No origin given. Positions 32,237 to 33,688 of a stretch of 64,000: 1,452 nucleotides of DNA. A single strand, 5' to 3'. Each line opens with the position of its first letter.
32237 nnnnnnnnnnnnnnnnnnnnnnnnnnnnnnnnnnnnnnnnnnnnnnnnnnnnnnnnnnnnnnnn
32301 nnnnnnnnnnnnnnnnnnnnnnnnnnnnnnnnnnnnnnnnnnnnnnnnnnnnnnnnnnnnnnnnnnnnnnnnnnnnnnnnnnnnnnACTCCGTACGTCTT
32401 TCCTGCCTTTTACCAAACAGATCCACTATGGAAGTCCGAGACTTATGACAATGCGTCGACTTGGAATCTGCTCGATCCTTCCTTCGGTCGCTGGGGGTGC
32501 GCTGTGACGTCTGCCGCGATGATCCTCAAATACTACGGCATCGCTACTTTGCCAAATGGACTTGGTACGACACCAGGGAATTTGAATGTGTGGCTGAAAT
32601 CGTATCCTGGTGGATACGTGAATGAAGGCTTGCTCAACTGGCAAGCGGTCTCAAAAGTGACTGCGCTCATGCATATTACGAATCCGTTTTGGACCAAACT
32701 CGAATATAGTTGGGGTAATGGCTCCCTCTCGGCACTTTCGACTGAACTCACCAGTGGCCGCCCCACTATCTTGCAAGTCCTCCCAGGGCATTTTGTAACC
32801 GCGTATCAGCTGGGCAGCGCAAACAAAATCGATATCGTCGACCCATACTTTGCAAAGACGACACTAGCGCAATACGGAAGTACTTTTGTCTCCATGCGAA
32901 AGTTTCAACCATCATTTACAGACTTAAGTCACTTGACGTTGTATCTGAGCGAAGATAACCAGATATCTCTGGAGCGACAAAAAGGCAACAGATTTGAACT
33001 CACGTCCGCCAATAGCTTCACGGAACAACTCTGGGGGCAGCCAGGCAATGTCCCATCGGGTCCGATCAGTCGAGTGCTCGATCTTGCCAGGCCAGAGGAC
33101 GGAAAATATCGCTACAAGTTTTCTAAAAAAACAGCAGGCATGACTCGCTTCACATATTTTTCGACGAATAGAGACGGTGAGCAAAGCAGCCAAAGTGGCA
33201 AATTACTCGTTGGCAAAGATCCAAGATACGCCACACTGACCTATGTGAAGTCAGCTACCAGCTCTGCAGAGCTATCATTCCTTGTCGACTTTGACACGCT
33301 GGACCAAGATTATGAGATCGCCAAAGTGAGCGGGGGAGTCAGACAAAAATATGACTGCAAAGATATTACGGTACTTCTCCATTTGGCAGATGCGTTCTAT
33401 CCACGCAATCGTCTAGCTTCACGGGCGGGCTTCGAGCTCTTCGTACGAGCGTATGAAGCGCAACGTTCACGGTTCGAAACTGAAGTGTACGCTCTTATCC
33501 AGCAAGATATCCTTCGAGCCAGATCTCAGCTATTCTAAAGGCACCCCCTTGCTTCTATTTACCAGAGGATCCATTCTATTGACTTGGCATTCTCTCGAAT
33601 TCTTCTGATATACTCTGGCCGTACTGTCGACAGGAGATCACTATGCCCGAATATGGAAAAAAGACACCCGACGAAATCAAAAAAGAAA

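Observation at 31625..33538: Secreted LamG-like + Pro/Thr linker + C39-like cysteine peptidase protein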

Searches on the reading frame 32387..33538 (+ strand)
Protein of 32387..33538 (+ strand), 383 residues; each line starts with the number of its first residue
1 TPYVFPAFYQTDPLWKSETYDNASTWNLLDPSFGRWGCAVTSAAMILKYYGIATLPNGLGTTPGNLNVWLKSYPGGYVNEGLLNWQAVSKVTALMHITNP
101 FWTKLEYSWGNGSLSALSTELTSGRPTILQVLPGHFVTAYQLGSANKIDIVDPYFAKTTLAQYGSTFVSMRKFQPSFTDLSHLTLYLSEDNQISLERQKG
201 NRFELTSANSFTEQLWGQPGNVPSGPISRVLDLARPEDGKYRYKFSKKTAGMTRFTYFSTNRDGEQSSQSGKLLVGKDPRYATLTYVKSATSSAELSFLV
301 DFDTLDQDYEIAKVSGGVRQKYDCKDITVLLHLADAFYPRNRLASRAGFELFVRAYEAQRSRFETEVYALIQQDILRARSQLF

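Call 6: find_homologous_proteins(query=window:32387-33538:+, max_evalue=0.001)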
Query window:32387-33538:+ (383 aa): 36 proteins with E <= 0.001 among 2742 candidates.
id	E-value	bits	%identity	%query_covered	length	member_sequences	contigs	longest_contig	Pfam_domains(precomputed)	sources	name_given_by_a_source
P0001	7.3e-258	873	100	100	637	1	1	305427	-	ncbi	-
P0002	5.8e-163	561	63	100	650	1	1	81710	PF06439.19,PF13385.14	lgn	-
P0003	1.7e-158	546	62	99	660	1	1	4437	PF06439.19,PF13529.14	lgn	-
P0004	4.2e-114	400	62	74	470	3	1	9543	-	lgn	-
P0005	6.0e-98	347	45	99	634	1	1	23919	PF13529.14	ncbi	-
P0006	3.6e-73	265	37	100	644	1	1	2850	PF13529.14,PF05887.17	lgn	-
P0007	3.7e-73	265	36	99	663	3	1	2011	PF06439.19,PF13529.14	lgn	-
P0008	2.1e-71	259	36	99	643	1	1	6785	PF13529.14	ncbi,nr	ncbi:C39 family peptidase [Candidatus Woesebacteria bacterium]|nr:C39 family peptidase [Candidatus W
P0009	1.6e-50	190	39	83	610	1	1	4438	PF17164.11,PF13529.14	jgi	jgi:uncharacterized delta-60 repeat protein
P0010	3.5e-48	183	37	79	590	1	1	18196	PF13529.14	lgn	-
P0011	7.5e-46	175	31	100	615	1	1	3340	PF13529.14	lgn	-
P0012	3.8e-43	166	35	80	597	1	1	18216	PF13529.14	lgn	-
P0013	2.7e-42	163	35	80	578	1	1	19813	PF13529.14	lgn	-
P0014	6.7e-42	162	30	98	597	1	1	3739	PF13529.14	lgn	-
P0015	2.4e-41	160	34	83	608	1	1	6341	PF13529.14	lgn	-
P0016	1.8e-38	151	30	80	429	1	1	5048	PF13529.14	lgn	-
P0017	2.6e-38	150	33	84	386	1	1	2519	PF13529.14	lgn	-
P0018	5.0e-38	149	36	68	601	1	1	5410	PF13529.14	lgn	-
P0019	2.3e-37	147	32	84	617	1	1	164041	PF13529.14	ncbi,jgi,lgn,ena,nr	ncbi:MAG: C39 family peptidase [Candidatus Pacebacteria bacterium]|nr:C39 family peptidase [Candidat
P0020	8.3e-37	145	31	83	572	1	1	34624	PF13529.14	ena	-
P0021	1.2e-36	145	34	79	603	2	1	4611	PF13529.14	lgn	-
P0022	3.0e-36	144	36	71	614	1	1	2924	PF13529.14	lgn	-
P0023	3.6e-36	143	31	94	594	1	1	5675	PF13529.14,PF22888.2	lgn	-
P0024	1.1e-35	142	33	83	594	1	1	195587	PF13529.14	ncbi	-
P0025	3.8e-35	140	44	48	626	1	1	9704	PF13529.14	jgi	jgi:hypothetical protein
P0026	2.4e-33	134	44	40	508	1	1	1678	PF22847.3,PF13529.14,PF04041.20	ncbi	-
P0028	3.6e-28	117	38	51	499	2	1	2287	PF13529.14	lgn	-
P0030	2.9e-26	111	29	83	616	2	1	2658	PF13529.14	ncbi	-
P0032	2.6e-25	108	30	79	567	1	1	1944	PF13529.14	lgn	-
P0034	7.2e-21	93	27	92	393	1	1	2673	PF13529.14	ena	-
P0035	3.3e-15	74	32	53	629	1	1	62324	PF06439.19,PF13529.14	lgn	-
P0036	4.3e-12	64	45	23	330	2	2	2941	PF13529.14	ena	-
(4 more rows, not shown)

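Call 12: find_encoding_contigs(protein=P0002, flank=6000, max_places=2)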
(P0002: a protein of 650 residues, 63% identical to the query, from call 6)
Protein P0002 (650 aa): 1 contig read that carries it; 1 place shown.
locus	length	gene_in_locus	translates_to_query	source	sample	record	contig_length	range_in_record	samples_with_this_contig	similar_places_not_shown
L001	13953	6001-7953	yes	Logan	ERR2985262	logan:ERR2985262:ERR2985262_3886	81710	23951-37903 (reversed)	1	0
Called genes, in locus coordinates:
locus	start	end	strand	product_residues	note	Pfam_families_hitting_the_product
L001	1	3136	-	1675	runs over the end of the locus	PF01835:MG2, PF07703:A2M_BRD, PF05203:Hom_end_hint (faint), PF07591:PT-HINT, PF14623:Vint, PF14890:Intein_splicing (faint), PF00207:A2M, PF17973:bMG10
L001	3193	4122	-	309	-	PF00535:Glycos_transf_2, PF10111:Glyco_tranf_2_2 (faint), PF13641:Glyco_tranf_2_3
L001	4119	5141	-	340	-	PF13439:Glyco_transf_4, PF13579:Glyco_trans_4_4, PF00534:Glycos_transf_1 (weak), PF13692:Glyco_trans_1_4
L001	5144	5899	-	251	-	PF03848:TehB, PF05401:NodS (weak), PF05175:MTS, PF13489:Methyltransf_23, PF08241:Methyltransf_11, PF08242:Methyltransf_12, PF13649:Methyltransf_25, PF13847:Methyltransf_31, +3 more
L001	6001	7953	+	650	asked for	PF06439:3keto-disac_hyd (faint), PF13385:Laminin_G_3 (faint)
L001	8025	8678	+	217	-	-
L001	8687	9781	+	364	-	PF01207:Dus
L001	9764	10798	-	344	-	PF00814:TsaD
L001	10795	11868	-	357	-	PF01300:Sua5_yciO_yrdC, PF02367:TsaE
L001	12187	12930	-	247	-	-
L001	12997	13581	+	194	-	PF10502:Peptidase_S26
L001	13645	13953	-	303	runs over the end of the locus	PF02195:ParB_N, PF17762:HTH_ParB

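Call 13: find_encoding_contigs(protein=P0005, flank=6000, max_places=2)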
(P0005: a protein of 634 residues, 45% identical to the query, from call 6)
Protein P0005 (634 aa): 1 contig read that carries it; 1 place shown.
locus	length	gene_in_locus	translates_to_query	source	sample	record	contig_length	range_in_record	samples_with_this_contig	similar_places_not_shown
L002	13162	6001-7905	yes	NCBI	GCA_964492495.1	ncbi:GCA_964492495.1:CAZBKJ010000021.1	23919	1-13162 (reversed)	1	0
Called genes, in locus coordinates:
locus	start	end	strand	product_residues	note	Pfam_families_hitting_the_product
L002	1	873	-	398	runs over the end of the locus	PF04932:Wzy_C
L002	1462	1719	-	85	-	-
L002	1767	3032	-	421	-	PF01943:Polysacc_synt, PF13440:Polysacc_synt_3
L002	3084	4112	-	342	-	PF00535:Glycos_transf_2, PF10111:Glyco_tranf_2_2, PF13641:Glyco_tranf_2_3, PF13506:Glyco_transf_21 (weak)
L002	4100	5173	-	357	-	PF13439:Glyco_transf_4 (weak), PF13692:Glyco_trans_1_4 (weak)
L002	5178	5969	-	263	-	PF13489:Methyltransf_23, PF13847:Methyltransf_31, PF08241:Methyltransf_11, PF08242:Methyltransf_12, PF13649:Methyltransf_25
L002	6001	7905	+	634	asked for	PF13529:Peptidase_C39_2 (weak)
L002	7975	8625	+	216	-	-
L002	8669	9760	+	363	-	PF01207:Dus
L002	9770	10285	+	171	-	-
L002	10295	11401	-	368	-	PF00814:TsaD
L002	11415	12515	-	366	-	PF01300:Sua5_yciO_yrdC, PF02367:TsaE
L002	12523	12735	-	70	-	-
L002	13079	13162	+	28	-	?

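Call 14: find_encoding_contigs(protein=P0019, flank=6000, max_places=2)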
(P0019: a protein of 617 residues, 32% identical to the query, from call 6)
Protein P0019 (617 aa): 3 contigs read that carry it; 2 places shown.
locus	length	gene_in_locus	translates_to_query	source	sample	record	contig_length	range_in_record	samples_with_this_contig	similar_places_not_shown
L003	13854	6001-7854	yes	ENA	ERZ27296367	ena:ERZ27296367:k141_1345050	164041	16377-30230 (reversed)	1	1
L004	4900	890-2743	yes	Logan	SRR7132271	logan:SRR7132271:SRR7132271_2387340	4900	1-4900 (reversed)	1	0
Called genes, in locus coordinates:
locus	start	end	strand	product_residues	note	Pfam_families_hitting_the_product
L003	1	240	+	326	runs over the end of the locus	PF01699:Na_Ca_ex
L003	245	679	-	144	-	PF00293:NUDIX, PF14815:NUDIX_4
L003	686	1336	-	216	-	PF12686:DUF3800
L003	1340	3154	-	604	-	PF01807:Zn_ribbon_DnaG, PF08275:DNAG_N, PF01751:Toprim, PF13155:Toprim_2, PF13362:Toprim_3 (weak), PF13662:Toprim_4, PF10410:DnaB_bind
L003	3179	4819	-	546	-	PF08241:Methyltransf_11, PF13439:Glyco_transf_4 (faint), PF13649:Methyltransf_25 (weak), PF20706:GT4-conflict (weak), PF00534:Glycos_transf_1, PF13692:Glyco_trans_1_4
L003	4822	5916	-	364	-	PF13439:Glyco_transf_4, PF00534:Glycos_transf_1 (weak), PF13692:Glyco_trans_1_4 (weak)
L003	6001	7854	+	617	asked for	PF13529:Peptidase_C39_2 (weak)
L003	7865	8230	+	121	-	-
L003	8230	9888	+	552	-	PF01368:DHH, PF02272:DHHA1, PF17768:RecJ_OB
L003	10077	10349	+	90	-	-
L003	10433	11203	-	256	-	PF04402:SIMPL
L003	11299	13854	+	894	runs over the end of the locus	PF00912:Transgly, PF00905:Transpeptidase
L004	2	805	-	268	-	?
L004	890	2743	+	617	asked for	PF13529:Peptidase_C39_2 (weak)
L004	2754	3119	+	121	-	-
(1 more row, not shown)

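Call 18: find_encoding_contigs(protein=P0024, flank=6000, max_places=1)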
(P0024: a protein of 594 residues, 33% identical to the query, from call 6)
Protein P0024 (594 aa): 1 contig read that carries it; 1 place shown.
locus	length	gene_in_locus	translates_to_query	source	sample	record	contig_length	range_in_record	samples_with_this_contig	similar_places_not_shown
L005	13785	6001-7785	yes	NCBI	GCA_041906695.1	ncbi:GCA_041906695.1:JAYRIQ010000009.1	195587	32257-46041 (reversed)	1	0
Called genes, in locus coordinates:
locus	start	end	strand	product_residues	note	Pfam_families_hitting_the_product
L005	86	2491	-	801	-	PF26449:DUF8128, PF01935:DUF87, PF10412:TrwB_AAD_bind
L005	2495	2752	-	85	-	-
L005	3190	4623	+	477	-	PF00929:RNase_T, PF13482:RNase_H_2 (faint), PF27096:UvrC_M, PF27115:Cho_C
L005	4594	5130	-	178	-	PF00186:DHFR_1 (weak), PF01872:RibD_C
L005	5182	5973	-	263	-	PF02353:CMAS, PF13489:Methyltransf_23, PF13847:Methyltransf_31, PF08241:Methyltransf_11, PF08242:Methyltransf_12 (weak), PF13649:Methyltransf_25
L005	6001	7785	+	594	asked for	PF13529:Peptidase_C39_2 (weak)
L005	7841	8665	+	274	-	PF04471:Mrr_cat, PF22357:AF1548-like_C (faint)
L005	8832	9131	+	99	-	PF09055:Sod_Ni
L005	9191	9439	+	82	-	PF10502:Peptidase_S26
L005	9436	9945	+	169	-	PF08123:DOT1 (weak)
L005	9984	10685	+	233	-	-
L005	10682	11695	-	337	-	PF02388:FemAB, PF13480:Acetyltransf_6, PF02388:FemAB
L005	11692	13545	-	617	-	PF00580:UvrD-helicase, PF13086:AAA_11 (faint), PF13245:AAA_19, PF13604:AAA_30 (faint), PF01443:Viral_helicase1 (faint), PF13361:UvrD_C, PF13538:UvrD_C_2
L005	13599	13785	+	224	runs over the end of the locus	PF00121:TIM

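Call 19: find_encoding_contigs(protein=P0035, flank=6000, max_places=1)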
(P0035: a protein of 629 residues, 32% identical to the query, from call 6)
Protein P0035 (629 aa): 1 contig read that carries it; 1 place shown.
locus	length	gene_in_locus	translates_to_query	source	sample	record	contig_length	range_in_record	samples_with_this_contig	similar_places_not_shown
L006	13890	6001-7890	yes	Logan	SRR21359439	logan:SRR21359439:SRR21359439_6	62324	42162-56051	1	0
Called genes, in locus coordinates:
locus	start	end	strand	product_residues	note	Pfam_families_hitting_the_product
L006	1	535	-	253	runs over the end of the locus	PF00535:Glycos_transf_2, PF10111:Glyco_tranf_2_2 (faint)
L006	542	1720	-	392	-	PF13439:Glyco_transf_4, PF00534:Glycos_transf_1, PF13692:Glyco_trans_1_4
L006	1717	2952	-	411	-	PF01943:Polysacc_synt, PF13440:Polysacc_synt_3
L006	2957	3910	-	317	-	PF00535:Glycos_transf_2, PF13641:Glyco_tranf_2_3 (weak), PF13506:Glyco_transf_21 (weak)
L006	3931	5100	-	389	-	PF13439:Glyco_transf_4 (weak), PF00534:Glycos_transf_1 (weak), PF13692:Glyco_trans_1_4 (weak)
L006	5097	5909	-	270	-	PF02353:CMAS, PF05219:DREV (weak), PF13489:Methyltransf_23, PF13847:Methyltransf_31, PF08241:Methyltransf_11, PF08242:Methyltransf_12, PF13649:Methyltransf_25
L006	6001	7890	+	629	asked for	PF06439:3keto-disac_hyd (weak), PF13529:Peptidase_C39_2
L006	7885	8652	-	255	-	PF00535:Glycos_transf_2, PF10111:Glyco_tranf_2_2 (weak), PF13641:Glyco_tranf_2_3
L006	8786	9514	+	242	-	PF00535:Glycos_transf_2, PF10111:Glyco_tranf_2_2, PF13641:Glyco_tranf_2_3, PF13632:Glyco_trans_2_3 (weak)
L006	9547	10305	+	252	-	PF00535:Glycos_transf_2, PF10111:Glyco_tranf_2_2, PF13641:Glyco_tranf_2_3, PF13632:Glyco_trans_2_3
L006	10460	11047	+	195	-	PF10502:Peptidase_S26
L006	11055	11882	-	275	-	PF02195:ParB_N, PF17762:HTH_ParB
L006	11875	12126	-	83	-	PF01016:Ribosomal_L27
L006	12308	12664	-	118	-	PF00829:Ribosomal_L21p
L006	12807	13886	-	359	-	PF01098:FTSW_RODA_SPOVE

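Call 21: find_related_loci(query=A1, collection=genome_contigs, flank=8000)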
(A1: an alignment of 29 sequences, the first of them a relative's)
Query A1 (637 aa) in genome_contigs; peptide patterns used: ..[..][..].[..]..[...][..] (x = any residue, [..] = any of these).
290 stretches matched a pattern; 217 encode a relative of the query (tblastn E <= 1e-3); the best 80 are kept; 80 distinct loci.
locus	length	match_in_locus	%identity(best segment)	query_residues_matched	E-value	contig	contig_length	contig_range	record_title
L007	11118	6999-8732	55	54-637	0e+0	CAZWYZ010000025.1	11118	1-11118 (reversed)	MAG TPA_asm: uncultured Pseudomonadales bacterium isolate SRP286056_co1_495 genome assembly, contig: NODE_7550_length_11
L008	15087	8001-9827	45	29-637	2e-141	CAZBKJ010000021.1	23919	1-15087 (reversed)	MAG TPA_asm: uncultured Pseudomonadales bacterium isolate SRP286056_co1_272 genome assembly, contig: NODE_2428_length_23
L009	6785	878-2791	38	7-637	1e-122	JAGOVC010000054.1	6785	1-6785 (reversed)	Candidatus Woesebacteria bacterium isolate Gw_Eff_bin_538 Gw_Eff_34331_length_6785_cov_6.427456, whole genome shotgun se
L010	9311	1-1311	41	193-637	3e-91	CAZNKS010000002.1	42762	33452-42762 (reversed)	MAG TPA_asm: uncultured Pseudomonadales bacterium isolate SRP170004_co1_558 genome assembly, contig: NODE_1141_length_42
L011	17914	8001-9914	34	26-637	2e-87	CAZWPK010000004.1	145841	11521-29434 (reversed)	MAG TPA_asm: uncultured Pseudomonadales bacterium isolate binchicken_co347_42 genome assembly, contig: NODE_68_length_14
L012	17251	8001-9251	33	32-496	5e-65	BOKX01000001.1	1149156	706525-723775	Patescibacteria group bacterium BroJett032 DNA, sequence1, whole genome shotgun sequence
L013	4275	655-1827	33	15-449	1e-57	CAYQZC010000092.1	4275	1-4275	MAG TPA_asm: uncultured Pseudomonadales bacterium isolate SRP292972_co1_124 genome assembly, contig: NODE_8327_length_42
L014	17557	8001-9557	28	17-562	7e-51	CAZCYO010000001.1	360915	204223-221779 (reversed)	MAG TPA_asm: uncultured Gammaproteobacteria bacterium isolate SRP278252_co1_715 genome assembly, contig: NODE_11_length_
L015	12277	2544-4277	25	27-629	1e-49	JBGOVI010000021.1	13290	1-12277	MAG: Patescibacteria group bacterium isolate OBJ_0618_7090110_119 k141_9094874_length_13290_cov_11.2813, whole genome sh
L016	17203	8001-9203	30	8-454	4e-49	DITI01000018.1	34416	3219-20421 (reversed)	MAG TPA_asm: Candidatus Pacebacteria bacterium UBA6188 UBA6188_contig_62398, whole genome shotgun sequence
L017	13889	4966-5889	33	260-567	4e-48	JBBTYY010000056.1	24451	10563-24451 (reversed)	MAG: Patescibacteria group bacterium isolate H52-bin050_1 H52_bin050_1_000000000056, whole genome shotgun sequence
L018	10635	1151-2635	27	10-552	4e-48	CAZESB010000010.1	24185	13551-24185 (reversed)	MAG TPA_asm: uncultured Pseudomonadales bacterium isolate SRP193661_co1_63 genome assembly, contig: NODE_2148_length_241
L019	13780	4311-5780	27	18-552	1e-46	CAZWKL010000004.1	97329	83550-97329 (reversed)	MAG TPA_asm: uncultured Pseudomonadales bacterium isolate binchicken_co173_42 genome assembly, contig: NODE_663_length_9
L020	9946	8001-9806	26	28-636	3e-46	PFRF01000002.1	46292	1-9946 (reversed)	MAG: Candidatus Levybacteria bacterium CG_4_9_14_0_2_um_filter_35_21 CG_4_9_14_0.2_um_filter_scaffold_271_c, whole genom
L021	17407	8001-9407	28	7-518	3e-45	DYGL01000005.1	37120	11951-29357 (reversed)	MAG TPA_asm: Candidatus Microgenomatus sp. isolate BE2012_4_39_12 Afr_mines_BE2012_571_length_37120_cov_5_461594, whole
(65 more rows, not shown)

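Call 25: predict_structure(alignment_id=A1)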
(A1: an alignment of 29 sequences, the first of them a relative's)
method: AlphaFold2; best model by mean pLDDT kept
length: 637 residues; sequences in the alignment: 29
mean_pLDDT: 84.9   pTM: 0.69
mean pLDDT of the five models: 84.9, 84.1, 83.8, 83.2, 82.6
residues with pLDDT >= 90: 369; 70-90: 191; 50-70: 23; < 50: 54
segments of 3 or more residues with pLDDT < 50: 205-257
pLDDT, mean of each block of 10 residues (from residue 1): 81 86 61 86 88 85 81 92 88 86 91 91 89 88 84 93 88 86 87 91 50 33 38 36 34 47 95 90 88 97 90 94 94 92 91 80 94 86 93 88 94 95 92 89 94 95 91 64 94 95 94 91 94 94 80 94 93 89 95 96 96 96 97 95
secondary structure, 60 per line:
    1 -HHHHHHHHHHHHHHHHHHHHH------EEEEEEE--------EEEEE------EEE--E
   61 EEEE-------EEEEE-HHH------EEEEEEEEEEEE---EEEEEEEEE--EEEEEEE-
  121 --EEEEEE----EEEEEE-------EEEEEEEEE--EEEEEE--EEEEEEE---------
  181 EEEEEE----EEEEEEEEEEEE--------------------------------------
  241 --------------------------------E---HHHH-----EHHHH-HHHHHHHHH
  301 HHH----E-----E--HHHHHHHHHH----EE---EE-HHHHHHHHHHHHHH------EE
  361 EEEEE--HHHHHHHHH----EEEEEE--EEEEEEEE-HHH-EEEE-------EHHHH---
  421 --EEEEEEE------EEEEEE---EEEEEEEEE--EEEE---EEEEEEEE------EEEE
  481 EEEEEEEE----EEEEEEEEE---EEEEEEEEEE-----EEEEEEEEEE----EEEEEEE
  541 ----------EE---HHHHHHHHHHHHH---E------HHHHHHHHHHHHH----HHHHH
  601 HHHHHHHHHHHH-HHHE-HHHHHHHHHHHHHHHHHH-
elements in order: H2-22 E29-35 E44-48 E55-57 E60-64 E72-76 E87-98 E102-110 E113-119 E123-128 E133-138 E146-154 E157-162 E165-171 E181-186 E191-202 H277-280 H287-290 H292-303 H317-326 H339-352 E359-365 H368-376 E381-386 E389-396 E402-405 H414-417 E423-429 E436-441 E445-453 E456-459 E463-470 E477-488 E493-501 E505-514 E520-529 E534-540 H556-568 H579-591 H596-612 H619-636

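Call 29: fold_search(model_id=the predicted structure, library=pdb)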
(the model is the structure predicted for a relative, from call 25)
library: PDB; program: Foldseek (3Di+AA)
matches with E <= 10: 1836; with E <= 0.001: 732
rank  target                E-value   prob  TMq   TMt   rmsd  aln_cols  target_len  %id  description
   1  9qc7_B                5.5e-09  1.00  0.20  0.12   5.0       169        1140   15  BoNT-NTNH complex from Clostridium botulinum Serotype B1 (released 2025-09-10)
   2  3vuo                  1.4e-08  1.00  0.20  0.12   5.1       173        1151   17  Crystal structure of nontoxic nonhemagglutinin subcomponent (NTNHA) from clostridium botulinum serotype D strain 4947 (released 2012-09-19)
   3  9qc8_B                2.2e-08  1.00  0.20  0.11   4.8       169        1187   15  BoNT-NTNH-HA70 complex from Clostridium botulinum Serotype B1 (released 2025-09-10)
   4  3bta                  2.3e-08  1.00  0.20  0.11   7.0       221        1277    8  CRYSTAL STRUCTURE OF BOTULINUM NEUROTOXIN SEROTYPE A (released 1999-10-01)
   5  9qco_A                2.6e-08  1.00  0.20  0.13   4.8       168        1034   15  NTNH-HA70 complex from Clostridium botulinum Serotype B1 (released 2025-09-10)
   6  3v0a_B                2.6e-08  1.00  0.20  0.12   4.9       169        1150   16  2.7 angstrom crystal structure of BoNT/Ai in complex with NTNHA (released 2012-03-14)
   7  3v0c                  3.2e-08  1.00  0.20  0.11   7.0       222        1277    8  4.3 angstrom crystal structure of an inactive BoNT/A (E224Q/R363A/Y366F) (released 2012-03-14)
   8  9arl_B                3.6e-08  1.00  0.20  0.12   8.0       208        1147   15  CryoEM structure of BoNT-NTNH-OrfX2 complex from Clostridium botulinum strain A1-ST7B, major class (released 2025-01-22)
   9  6es1_A                4.2e-08  1.00  0.20  0.28   5.2       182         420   11  Crystal structure of the binding domain from botulinum neurotoxin A2 bound to extracellular domain of human receptor S (released 2018-04-25)
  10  9ea9_B                4.6e-08  1.00  0.20  0.11   5.2       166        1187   15  Crystal structure of BoNT/A-NTNH-HA70 -VHH_F12-VHH_H7-Fab_NTNH complex (released 2025-09-17)
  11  8a9y_E                5.2e-08  1.00  0.19  0.24   4.0       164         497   12  Substrate-free levan utilisation machinery (utilisome) (released 2023-06-07)
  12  7w13_A                6.0e-08  1.00  0.21  0.56   5.1       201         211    8  Complex structure of alginate lyase PyAly with M8 (released 2022-08-17)
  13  3rsj_A                6.0e-08  1.00  0.20  0.29   5.2       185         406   14  Structure of HCRF in complex with Ganglioside GD1a (released 2011-08-17)
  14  5moy_A                6.4e-08  1.00  0.20  0.29   5.1       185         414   11  Crystal structure of the BoNT/A2 receptor-binding domain in complex with the luminal domain of its neuronal receptor S (released 2017-03-15)
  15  9arj_B                6.7e-08  1.00  0.20  0.11   5.1       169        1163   16  CryoEM structure of BoNT-NTNH-OrfX2 complex from Clostridium botulinum E1, major class (released 2025-01-22)
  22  4b1m_B                8.8e-08  1.00  0.21  0.74   2.8       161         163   13  CARBOHYDRATE BINDING MODULE CBM66 FROM BACILLUS SUBTILIS (released 2012-12-12)
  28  4b1m_C                1.2e-07  1.00  0.21  0.77   2.7       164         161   12  CARBOHYDRATE BINDING MODULE CBM66 FROM BACILLUS SUBTILIS (released 2012-12-12)
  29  4b1m_A                1.3e-07  1.00  0.21  0.74   2.8       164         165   12  CARBOHYDRATE BINDING MODULE CBM66 FROM BACILLUS SUBTILIS (released 2012-12-12)
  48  4jqt_A                3.5e-07  1.00  0.22  0.31   4.6       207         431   14  Crystal structure of a putative glycosyl hydrolase (BT3469) from Bacteroides thetaiotaomicron VPI-5482 at 2.49 A resol (released 2013-04-17)
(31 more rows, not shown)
